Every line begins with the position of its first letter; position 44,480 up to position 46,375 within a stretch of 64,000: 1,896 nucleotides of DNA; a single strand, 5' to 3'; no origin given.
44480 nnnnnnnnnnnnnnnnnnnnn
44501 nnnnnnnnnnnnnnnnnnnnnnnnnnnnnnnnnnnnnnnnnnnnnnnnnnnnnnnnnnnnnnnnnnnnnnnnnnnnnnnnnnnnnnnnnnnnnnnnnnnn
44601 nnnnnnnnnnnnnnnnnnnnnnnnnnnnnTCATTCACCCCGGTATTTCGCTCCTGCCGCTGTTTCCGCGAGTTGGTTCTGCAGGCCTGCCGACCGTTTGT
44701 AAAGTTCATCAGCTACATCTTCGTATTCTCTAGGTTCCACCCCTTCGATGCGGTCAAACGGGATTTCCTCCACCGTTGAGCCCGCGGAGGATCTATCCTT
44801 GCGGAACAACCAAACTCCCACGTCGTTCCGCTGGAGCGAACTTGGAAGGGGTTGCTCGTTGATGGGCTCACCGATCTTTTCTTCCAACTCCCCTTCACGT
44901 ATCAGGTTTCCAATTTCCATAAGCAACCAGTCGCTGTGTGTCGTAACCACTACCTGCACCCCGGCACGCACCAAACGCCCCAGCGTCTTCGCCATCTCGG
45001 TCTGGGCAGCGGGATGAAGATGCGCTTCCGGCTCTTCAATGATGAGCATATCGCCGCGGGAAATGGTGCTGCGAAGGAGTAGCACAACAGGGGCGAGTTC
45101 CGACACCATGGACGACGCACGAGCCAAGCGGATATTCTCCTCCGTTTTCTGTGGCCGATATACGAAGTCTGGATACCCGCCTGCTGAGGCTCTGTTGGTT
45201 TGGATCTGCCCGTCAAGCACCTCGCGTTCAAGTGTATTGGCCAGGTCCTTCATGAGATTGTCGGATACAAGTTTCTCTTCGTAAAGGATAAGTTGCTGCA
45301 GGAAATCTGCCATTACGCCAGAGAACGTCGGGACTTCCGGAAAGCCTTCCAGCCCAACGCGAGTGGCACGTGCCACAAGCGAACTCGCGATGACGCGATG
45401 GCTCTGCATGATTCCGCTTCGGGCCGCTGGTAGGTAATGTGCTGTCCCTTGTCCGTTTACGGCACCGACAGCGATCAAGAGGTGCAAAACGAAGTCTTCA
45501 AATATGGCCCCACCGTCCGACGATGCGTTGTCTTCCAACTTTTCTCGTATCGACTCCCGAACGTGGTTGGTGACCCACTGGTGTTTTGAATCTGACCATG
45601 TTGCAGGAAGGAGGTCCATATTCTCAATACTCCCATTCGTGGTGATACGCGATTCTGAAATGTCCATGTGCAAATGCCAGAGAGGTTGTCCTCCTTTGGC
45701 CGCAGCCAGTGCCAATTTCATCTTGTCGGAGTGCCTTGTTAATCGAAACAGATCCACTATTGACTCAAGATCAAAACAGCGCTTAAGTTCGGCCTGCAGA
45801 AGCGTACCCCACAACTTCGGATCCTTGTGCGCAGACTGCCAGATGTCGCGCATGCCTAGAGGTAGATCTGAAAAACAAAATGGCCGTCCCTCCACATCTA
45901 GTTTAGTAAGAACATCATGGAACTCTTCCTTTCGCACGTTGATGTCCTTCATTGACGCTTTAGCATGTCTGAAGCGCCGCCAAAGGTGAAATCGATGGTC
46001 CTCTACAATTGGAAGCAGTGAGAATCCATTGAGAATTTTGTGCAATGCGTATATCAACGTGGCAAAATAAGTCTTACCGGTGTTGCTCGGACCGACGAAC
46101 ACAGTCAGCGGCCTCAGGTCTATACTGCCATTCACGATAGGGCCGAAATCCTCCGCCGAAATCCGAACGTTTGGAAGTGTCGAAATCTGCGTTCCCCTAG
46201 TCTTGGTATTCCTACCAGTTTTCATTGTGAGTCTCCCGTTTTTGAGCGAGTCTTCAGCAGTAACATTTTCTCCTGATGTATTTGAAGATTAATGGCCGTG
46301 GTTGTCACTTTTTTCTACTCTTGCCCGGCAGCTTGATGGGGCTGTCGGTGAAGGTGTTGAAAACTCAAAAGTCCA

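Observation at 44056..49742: Candidate uncharacterised defense island: two tandem ATPase + small-nuclease cassettes plus a third AAA_21 ATPase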

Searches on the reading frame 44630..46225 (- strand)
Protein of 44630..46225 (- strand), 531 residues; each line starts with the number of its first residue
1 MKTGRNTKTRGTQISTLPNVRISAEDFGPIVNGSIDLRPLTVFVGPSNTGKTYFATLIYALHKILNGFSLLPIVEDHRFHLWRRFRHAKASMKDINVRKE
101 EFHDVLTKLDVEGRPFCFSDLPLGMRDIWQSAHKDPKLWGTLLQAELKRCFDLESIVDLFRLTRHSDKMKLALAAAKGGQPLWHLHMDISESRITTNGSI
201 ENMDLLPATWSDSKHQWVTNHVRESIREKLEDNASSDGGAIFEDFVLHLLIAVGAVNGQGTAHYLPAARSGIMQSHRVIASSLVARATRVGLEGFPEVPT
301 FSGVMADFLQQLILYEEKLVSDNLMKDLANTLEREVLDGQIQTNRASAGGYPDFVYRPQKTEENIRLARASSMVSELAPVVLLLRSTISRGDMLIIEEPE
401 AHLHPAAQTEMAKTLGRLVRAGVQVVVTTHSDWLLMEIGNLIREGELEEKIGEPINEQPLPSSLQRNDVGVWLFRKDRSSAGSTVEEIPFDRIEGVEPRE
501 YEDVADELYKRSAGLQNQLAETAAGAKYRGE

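Call 3: search_protein_families(library=pfam, proteins=[window:44630-46225:-], max_evalue=0.1)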
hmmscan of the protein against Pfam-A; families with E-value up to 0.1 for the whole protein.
window:44630-46225:- (531 aa): 4 families
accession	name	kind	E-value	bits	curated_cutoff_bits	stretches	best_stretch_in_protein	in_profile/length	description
PF13175.12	AAA_15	-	9.8e-24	85.1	32.1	2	322-434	269-373/374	AAA ATPase domain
PF13304.12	AAA_21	-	6.9e-14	53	27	1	195-434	131-302/304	AAA domain, putative AbiEii toxin, Type IV TA system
PF11398.14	DUF2813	-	0.016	15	21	1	393-436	286-326/372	Protein of unknown function (DUF2813)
PF00519.23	PPV_E1_C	-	0.086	12.4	26.5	0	41-106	122-184/289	Papillomavirus helicase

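Call 4: search_protein_families(library=padloc, proteins=[window:44630-46225:-], max_evalue=0.1)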
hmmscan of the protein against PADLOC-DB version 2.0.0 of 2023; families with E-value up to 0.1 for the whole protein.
window:44630-46225:- (531 aa): 128 families (the best 25 are shown)
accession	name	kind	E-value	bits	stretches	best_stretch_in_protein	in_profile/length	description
PDLC04033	PD-T4-4_A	-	1.2e-35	121.6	2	353-510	287-449/460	-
PDLC03878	NsnB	-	5.8e-27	93.3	1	206-494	107-322/345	-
PDLC04664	PDC-M47A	-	1.2e-25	88.4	2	353-442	284-373/461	-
PDLC02979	AriA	-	7.1e-25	86.6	2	332-434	278-372/373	-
PDLC04032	PD-T4-4_A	-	1.5e-24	84.8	2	371-446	327-402/474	-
PDLC02980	AriA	-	2.4e-17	61.8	1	335-434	220-302/304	-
PDLC04213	HEC-02A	-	8.7e-14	49.8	1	301-438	149-279/337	-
PDLC02358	Old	-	9.3e-14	49.1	1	388-435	282-329/578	Old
PDLC04214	HEC-02A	-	1.4e-13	48.9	1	303-438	156-285/338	-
PDLC04707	PDC-M55A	-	9.8e-13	45.9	1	309-448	219-362/421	-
PDLC00096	GajA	-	1.7e-12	44.9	1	383-434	280-336/630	AAA ATPase domain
PDLC04710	PDC-M56A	-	2e-12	44.8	2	392-435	242-285/382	-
PDLC00091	GajA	-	7.1e-12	42.9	1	391-433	297-340/627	AAA ATPase domain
PDLC00099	GajA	-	1.7e-11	41.9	1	378-434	286-343/626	AAA ATPase domain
PDLC00067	GajA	-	4.1e-11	40.1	2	393-434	307-345/604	AAA ATPase domain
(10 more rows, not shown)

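Call 5: search_protein_families(library=ncbifam, proteins=[window:44630-46225:-], max_evalue=0.1)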
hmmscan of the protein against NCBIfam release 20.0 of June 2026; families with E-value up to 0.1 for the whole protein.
window:44630-46225:- (531 aa): 21 families
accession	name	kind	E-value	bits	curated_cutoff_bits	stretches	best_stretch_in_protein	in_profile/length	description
NF047739.1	antiphage_MADS3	equivalog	4.7e-06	26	420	1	391-436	337-380/427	methylation-associated defense system AAA family ATPase MAD3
NF041760.1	PtuA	equivalog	9.9e-06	24.7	500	1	394-438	380-423/524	retron Ec78 anti-phage system effector ATPase PtuA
TIGR02673.1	FtsE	equivalog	3e-05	23.8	264.85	1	383-436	148-201/214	cell division ATP-binding protein FtsE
TIGR01166.1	cbiO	subfamily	3.1e-05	23.5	211.8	1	390-431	145-186/190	cobalt ABC transporter, ATP-binding protein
NF040873.1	AztA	equivalog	0.00051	19.7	220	1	381-434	128-181/191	zinc ABC transporter ATP-binding protein AztA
NF010159.0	PRK13638.1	equivalog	0.0007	19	489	1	390-441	154-205/271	energy-coupling factor ABC transporter ATP-binding protein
NF002981.0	PRK03695.1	equivalog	0.0015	18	281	1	377-431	141-196/253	vitamin B12 ABC transporter ATP-binding protein BtuD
NF047930.1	ABC_ATP_B6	equivalog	0.0016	17.1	670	1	383-442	147-206/510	putative B6 ABC transporter ATP-binding protein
NF007027.0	PRK09493.1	equivalog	0.0032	16.8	379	0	384-431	148-195/240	glutamine ABC transporter ATP-binding protein GlnQ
TIGR02857.1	CydD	equivalog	0.0048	15.9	435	1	385-438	471-523/529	thiol reductant ABC exporter subunit CydD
NF010060.0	PRK13537.1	equivalog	0.0049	15.8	521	1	381-430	155-204/314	nodulation factor ABC transporter ATP-binding protein NodI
NF008449.1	PRK11300.1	equivalog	0.005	16.1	362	1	310-442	87-224/255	high-affinity branched-chain amino acid ABC transporter ATP-binding protein LivG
TIGR02982.1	heterocyst_DevA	subfamily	0.0068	16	295.8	0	37-67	30-60/220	ABC exporter ATP-binding subunit, DevA family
TIGR04521.1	ECF_ATPase_2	equivalog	0.0079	15.3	330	1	390-431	162-204/279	energy-coupling factor transporter ATPase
TIGR03873.1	F420-0_ABC_ATP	hypoth_equivalog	0.01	15.1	372.4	1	384-431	149-196/256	putative F420-0 ABC transporter ATP-binding protein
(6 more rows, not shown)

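Call 40: find_related_loci(query=A3, collection=genome_contigs, flank=8000)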
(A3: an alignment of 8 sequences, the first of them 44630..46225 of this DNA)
Query A3 (531 aa) in genome_contigs; peptide patterns used: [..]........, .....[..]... (x = any residue, [..] = any of these).
600 stretches matched a pattern (row limit reached: there are more); 537 encode a relative of the query (tblastn E <= 1e-3); the best 80 are kept; 80 distinct loci.
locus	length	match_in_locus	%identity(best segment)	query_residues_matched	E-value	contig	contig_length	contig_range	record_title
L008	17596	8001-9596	61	1-531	0e+0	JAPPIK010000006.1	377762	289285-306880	MAG: Candidatus Poribacteria bacterium isolate RHO2_bin_20 NODE_21_length_377762_cov_42.274618, whole genome shotgun seq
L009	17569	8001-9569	60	1-519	0e+0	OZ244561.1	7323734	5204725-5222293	MAG: Candidatus Latescibacterota bacterium isolate 14245923-b953-489b-b549-9f362580a9e9 genome assembly, chromosome: 1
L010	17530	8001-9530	59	15-527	0e+0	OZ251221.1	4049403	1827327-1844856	MAG: bacterium isolate 32a2cbb7-c6c8-45cd-829d-ddd1ef6a6eb2 genome assembly, chromosome: 1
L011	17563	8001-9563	56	1-531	0e+0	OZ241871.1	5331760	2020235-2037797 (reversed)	MAG: Caldilineaceae bacterium isolate ea08df4b-e095-422e-90d1-681d82f9c982 genome assembly, chromosome: 1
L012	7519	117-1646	59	15-522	0e+0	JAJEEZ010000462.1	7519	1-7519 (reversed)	MAG: Candidatus Latescibacterota bacterium isolate p16x34bins.62 k141_84856, whole genome shotgun sequence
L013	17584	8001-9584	57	1-524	0e+0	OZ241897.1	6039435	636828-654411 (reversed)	MAG: Acidobacteriota bacterium isolate 7b4b86e9-9a4d-44db-aaa0-056d26db6e00 genome assembly, chromosome: 1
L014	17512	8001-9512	57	15-527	0e+0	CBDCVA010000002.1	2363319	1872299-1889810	MAG: Candidatus Latescibacterota bacterium isolate bb234c53-c0f8-4b28-8135-e2c33dbce641 genome assembly, contig: contig_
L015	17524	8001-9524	56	19-522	2e-177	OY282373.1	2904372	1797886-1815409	MAG: uncultured Nitrospirales bacterium genome assembly, chromosome: 1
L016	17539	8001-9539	55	18-531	2e-174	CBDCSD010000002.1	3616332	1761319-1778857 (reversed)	MAG: Caldilineaceae bacterium isolate c8244fc0-ec89-46dc-8875-79b2ccc2d134 genome assembly, contig: contig_2, whole geno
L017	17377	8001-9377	54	15-521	1e-167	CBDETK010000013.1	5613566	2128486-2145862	MAG: Candidatus Latescibacterota bacterium isolate f082a9f0-9724-465d-94e5-cd8c9e52f731 genome assembly, contig: contig_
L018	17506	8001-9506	54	19-519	9e-168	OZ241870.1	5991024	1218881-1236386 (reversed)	MAG: Gammaproteobacteria bacterium isolate ca35ea08-545d-4259-bb59-35f508f037d2 genome assembly, chromosome: 1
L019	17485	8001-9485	62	18-521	0e+0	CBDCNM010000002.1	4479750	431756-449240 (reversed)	MAG: Candidatus Latescibacterota bacterium isolate f150df7c-f474-47d5-8e53-e740a55afba2 genome assembly, contig: contig_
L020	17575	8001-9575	50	2-527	1e-158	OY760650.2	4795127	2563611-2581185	MAG: Terriglobia bacterium isolate 5d79d33f-5ea2-468b-941e-0445094ce055 genome assembly, chromosome: 1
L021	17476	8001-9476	50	1-511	6e-158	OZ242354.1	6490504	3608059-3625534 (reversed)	MAG: Candidatus Poribacteria bacterium isolate 342ba744-3869-4f81-a489-a0f16b16fbc4 genome assembly, chromosome: 1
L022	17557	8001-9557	50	18-529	3e-155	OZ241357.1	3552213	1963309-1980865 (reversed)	MAG: Alphaproteobacteria bacterium isolate 88d555cd-2633-4b86-a1be-1e9adaae3909 genome assembly, chromosome: 1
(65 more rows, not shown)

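Call 47: search_solved_structures(query=A3, max_evalue=0.01)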
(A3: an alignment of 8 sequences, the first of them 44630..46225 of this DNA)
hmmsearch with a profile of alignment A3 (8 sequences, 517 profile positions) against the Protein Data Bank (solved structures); distinct sequences matched with E-value up to 0.01: 17.
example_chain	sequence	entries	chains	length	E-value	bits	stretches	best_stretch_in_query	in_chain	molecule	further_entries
6p74_A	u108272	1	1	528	1.2e-06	30.9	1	381-422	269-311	Putative ATP-dependent endonuclease of the OLD family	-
8idb_A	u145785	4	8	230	0.0002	23.6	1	375-431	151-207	Cell division ATP-binding protein FtsE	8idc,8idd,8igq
9vkz_A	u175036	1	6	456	0.00027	23.2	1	380-429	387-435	Retron Ec78 probable ATPase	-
9vh1_D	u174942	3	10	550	0.00031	22.9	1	380-430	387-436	Retron Ec78 probable ATPase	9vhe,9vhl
22bu_B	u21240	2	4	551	0.00041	22.5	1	378-427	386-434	AAA family ATPase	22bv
9kjx_B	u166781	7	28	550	0.0012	21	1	380-430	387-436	AAA family ATPase | Retron I-A effector PtuA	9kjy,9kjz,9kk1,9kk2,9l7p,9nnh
9u9y_A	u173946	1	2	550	0.0012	21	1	380-430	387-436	AAA family ATPase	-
8jia_A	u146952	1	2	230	0.0014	20.8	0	375-431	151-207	Cell division ATP-binding protein FtsE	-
22et_E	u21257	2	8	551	0.0016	20.6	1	379-427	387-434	PtuA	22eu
6z4w_A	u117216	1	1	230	0.0028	19.8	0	376-428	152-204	Cell division ATP-binding protein FtsE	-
6z63_A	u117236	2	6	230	0.0028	19.8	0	376-428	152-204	Cell division ATP-binding protein FtsE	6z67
9n69_A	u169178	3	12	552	0.0053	18.9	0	384-430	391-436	AAA family ATPase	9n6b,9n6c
8tzj_A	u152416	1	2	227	0.0075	18.4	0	375-422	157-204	Cell division ATP-binding protein FtsE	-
8tzk_A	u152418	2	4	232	0.0077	18.3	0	375-422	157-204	Cell division ATP-binding protein FtsE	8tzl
9nnk_C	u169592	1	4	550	0.0083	18.2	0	380-430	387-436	Retreon I-A effector PtuA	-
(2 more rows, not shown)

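Call 50: find_homologous_proteins(query=window:44630-46225:-, max_evalue=1e-10)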
Query window:44630-46225:- (531 aa): 6385 proteins with E <= 1e-10 among 8000 candidates; the best 120 are listed.
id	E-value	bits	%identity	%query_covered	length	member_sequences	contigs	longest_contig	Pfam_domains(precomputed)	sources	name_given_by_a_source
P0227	0.0e+0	1197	100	100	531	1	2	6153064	PF13175.13,PF13304.13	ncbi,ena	-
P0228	8.1e-270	914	77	99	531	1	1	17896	PF13175.13,PF13304.13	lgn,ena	-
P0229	7.2e-220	749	67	100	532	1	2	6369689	PF13175.13,PF13304.13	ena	-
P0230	4.8e-213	727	65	100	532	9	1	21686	PF13175.13,PF13304.13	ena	-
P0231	8.6e-213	726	66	100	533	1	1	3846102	PF13175.13,PF13304.13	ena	-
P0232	1.0e-210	719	64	99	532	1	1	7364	PF13175.13,PF13304.13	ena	-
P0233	2.0e-209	715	65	98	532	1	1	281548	PF13175.13,PF13304.13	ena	-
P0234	1.9e-207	708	65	100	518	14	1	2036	PF13175.13,PF13304.13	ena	-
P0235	3.5e-205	701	63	100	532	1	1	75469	PF13175.13,PF13304.13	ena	-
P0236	9.9e-202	689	64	98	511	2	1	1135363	PF13175.13,PF13304.13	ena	-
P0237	1.0e-201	689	63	100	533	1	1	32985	PF13175.13,PF13304.13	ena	-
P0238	2.6e-201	688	63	99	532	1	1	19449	PF13175.13,PF13304.13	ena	-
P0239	4.6e-201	687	64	98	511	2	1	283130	PF13175.13,PF13304.13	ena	-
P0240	1.8e-200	685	63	100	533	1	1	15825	PF13175.13,PF13304.13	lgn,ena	-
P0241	2.2e-200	685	64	98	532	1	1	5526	PF13175.13,PF13304.13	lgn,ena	-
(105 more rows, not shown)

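Call 64: predict_structure(alignment_id=A4)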
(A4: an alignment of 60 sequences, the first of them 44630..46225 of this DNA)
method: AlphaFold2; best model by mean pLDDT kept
length: 531 residues; sequences in the alignment: 60
mean_pLDDT: 75.6   pTM: 0.80
mean pLDDT of the five models: 75.6, 74.8, 74.2, 74.0, 67.6
residues with pLDDT >= 90: 111; 70-90: 256; 50-70: 109; < 50: 55
segments of 3 or more residues with pLDDT < 50: 1-15, 289-298, 493-508, 524-531
pLDDT, mean of each block of 10 residues (from residue 1): 29 56 93 92 89 95 83 63 64 60 84 84 82 83 90 89 76 88 92 89 75 63 77 60 75 65 88 76 58 48 87 74 81 89 76 89 87 87 87 90 81 90 91 84 75 58 85 76 77 42 46 50 43 29
secondary structure, 60 per line:
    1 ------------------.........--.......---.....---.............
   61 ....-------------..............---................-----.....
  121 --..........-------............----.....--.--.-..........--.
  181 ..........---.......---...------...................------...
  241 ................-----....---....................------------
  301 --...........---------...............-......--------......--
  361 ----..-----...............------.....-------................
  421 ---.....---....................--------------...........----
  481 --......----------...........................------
elements in order: E19-27 E30-36 E40-44 H48-64 H78-91 H95-110 H123-132 H140-151 H156-159 E168-177 E180-190 E194-200 E204-206 H213-231 H238-256 E262-265 H269-288 H303-313 H323-337 E339-344 E353-358 H372-386 E393-397 H405-420 E424-428 H432-451 E469-476 E483-488 H499-525

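Call 71: search_protein_families(library=pfam, alignment_id=A6, max_evalue=0.00001)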
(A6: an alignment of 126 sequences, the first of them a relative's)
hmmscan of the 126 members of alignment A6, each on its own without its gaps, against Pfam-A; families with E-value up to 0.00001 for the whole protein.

A. member 1, L009:4371-5360:+ (329 aa): 1 family
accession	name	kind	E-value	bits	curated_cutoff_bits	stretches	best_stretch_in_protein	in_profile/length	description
PF00004.35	AAA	-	3.4e-31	108.8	21.2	1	121-244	1-128/131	ATPase family associated with various cellular activities (AAA)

B. families by the number of members that match (of 126 scanned): 117 families (the first 25 are shown)
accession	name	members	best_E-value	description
PF01555.25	N6_N4_Mtase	6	4.2e-45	DNA methylase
PF22725.1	GFO_IDH_MocA_C3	6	1.1e-32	GFO/IDH/MocA C-terminal domain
PF01408.29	GFO_IDH_MocA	6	1.7e-29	Oxidoreductase family, NAD-binding Rossmann fold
PF13385.13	Laminin_G_3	6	4.7e-25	Concanavalin A-like lectin/glucanases superfamily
PF07755.17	DUF1611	5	8.3e-71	Domain of unknown function (DUF1611_C) P-loop domain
PF13414.12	TPR_11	5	1.7e-62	TPR repeat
PF00515.34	TPR_1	5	4.1e-62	Tetratricopeptide repeat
PF07719.23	TPR_2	5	2.2e-56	Tetratricopeptide repeat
PF13181.12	TPR_8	5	5.6e-47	Tetratricopeptide repeat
PF13431.12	TPR_17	5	6.2e-43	Tetratricopeptide repeat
PF13432.12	TPR_16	5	1.3e-37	Tetratricopeptide repeat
PF13424.12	TPR_12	5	2.3e-35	Tetratricopeptide repeat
PF14559.12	TPR_19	5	2.4e-35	Tetratricopeptide repeat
PF13304.12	AAA_21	5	1.2e-33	AAA domain, putative AbiEii toxin, Type IV TA system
PF13428.12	TPR_14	5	8.9e-30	Tetratricopeptide repeat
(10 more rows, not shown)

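Call 72: search_protein_families(library=padloc, alignment_id=A6, max_evalue=1e-10)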
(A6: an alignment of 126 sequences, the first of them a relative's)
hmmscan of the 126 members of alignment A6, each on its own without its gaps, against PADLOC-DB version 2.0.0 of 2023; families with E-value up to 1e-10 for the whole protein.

A. member 1, L009:4371-5360:+ (329 aa): 6 families
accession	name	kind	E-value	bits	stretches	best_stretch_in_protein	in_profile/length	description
PDLC02196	IetA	-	1.3e-73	246.6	1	3-323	3-327/374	-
PDLC04232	IetA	-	4.7e-71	237.9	1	1-324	1-323/330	-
PDLC02195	IetA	-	9.3e-60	201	1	72-323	89-343/395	-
PDLC04231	IetA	-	1.4e-37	128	1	86-259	85-258/262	-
PDLC00914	TRIP13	-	2.2e-14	51.6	1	121-277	74-247/302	TRIP13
PDLC00915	TRIP13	-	4.6e-11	40.7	0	121-279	66-239/302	TRIP13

B. families by the number of members that match (of 126 scanned): 170 families (the first 25 are shown)
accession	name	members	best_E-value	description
PDLC03632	MTase_III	7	0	Type III methyltransferase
PDLC03339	MTase_II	6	5.4e-53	Type II methyltransferase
PDLC03300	MTase_II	6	3.9e-52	Type II methyltransferase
PDLC03371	MTase_II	6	6.2e-44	Type II methyltransferase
PDLC03299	MTase_II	6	2.2e-42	Type II methyltransferase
PDLC03354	MTase_II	6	2.1e-40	Type II methyltransferase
PDLC03636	MTase_III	6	2.9e-40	Type III methyltransferase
PDLC03644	MTase_III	6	1.8e-38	Type III methyltransferase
PDLC03635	MTase_III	6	4e-34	Type III methyltransferase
PDLC03634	MTase_III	6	3.2e-31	Type III methyltransferase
PDLC03633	MTase_III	6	4.6e-31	Type III methyltransferase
PDLC03638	MTase_III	6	5.7e-30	Type III methyltransferase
PDLC03641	MTase_III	6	3.3e-25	Type III methyltransferase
PDLC03216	MTase_II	6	9.6e-23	Type II methyltransferase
PDLC03738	oMTase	6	4.9e-21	orphan methyltransferase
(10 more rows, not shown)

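Call 77: search_dna_similar(query=window:44630-46225:-, collection=plasmids, mode=protein, max_evalue=1e-8, max_rows=15)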
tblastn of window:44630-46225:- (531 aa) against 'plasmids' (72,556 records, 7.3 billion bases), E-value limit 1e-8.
Records with a match: 22; places in all: 22; records where one place covers at least 80% of the query: 0.
Best place of each record, by identity: <60% 22.
By first word of the organism name: Klebsiella 12; Escherichia 7; Bernardetia 1; Serratia 1; Annamia 1.
By predicted mobility (MOB-suite, as given by PLSDB): non-mobilizable 17; mobilizable 3; conjugative 2.
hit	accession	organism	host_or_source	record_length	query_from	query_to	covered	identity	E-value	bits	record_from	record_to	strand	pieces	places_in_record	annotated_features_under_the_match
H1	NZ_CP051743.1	Escherichia coli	Homo sapiens,whole organism,rectal swab ...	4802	329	521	36%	29.3%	3e-12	77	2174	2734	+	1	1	AAA family ATPase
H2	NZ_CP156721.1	Escherichia coli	Homo sapiens,drainage fluid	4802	329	521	36%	29.3%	3e-12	77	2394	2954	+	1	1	AAA family ATPase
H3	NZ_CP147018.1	Bernardetia sp. Wsw4-3y2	Red alga,Red algae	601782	370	491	23%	35.7%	5e-16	89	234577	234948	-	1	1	AAA family ATPase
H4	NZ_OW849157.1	Serratia marcescens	Homo sapiens,Complejo Asistencial ...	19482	356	442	16%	44.3%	2e-11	75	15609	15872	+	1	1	AAA family ATPase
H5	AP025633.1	Annamia dubia NIES-4383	-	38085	353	442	17%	37.8%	4e-12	77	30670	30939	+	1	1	hypothetical protein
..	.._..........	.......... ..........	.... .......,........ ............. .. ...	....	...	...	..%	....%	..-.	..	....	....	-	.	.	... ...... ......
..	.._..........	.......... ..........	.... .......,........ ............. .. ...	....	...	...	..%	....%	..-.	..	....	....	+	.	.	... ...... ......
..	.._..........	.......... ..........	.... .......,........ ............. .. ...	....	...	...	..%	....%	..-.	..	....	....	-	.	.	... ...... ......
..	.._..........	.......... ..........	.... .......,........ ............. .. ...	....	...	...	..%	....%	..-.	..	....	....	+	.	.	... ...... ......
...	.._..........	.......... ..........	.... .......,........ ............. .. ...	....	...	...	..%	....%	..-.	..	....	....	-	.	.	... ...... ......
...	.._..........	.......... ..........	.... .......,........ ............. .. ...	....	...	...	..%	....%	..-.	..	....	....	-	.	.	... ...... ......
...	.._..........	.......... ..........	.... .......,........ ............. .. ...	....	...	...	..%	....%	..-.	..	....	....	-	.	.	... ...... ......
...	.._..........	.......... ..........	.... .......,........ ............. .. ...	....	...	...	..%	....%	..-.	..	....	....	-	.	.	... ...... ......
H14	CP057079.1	Escherichia coli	culture,Pooled pig faecal samples ...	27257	367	450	16%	38.1%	3e-9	67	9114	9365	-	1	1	AAA family ATPase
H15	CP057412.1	Escherichia coli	culture,Pooled pig faecal samples ...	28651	367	450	16%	38.1%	3e-9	67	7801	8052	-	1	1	AAA family ATPase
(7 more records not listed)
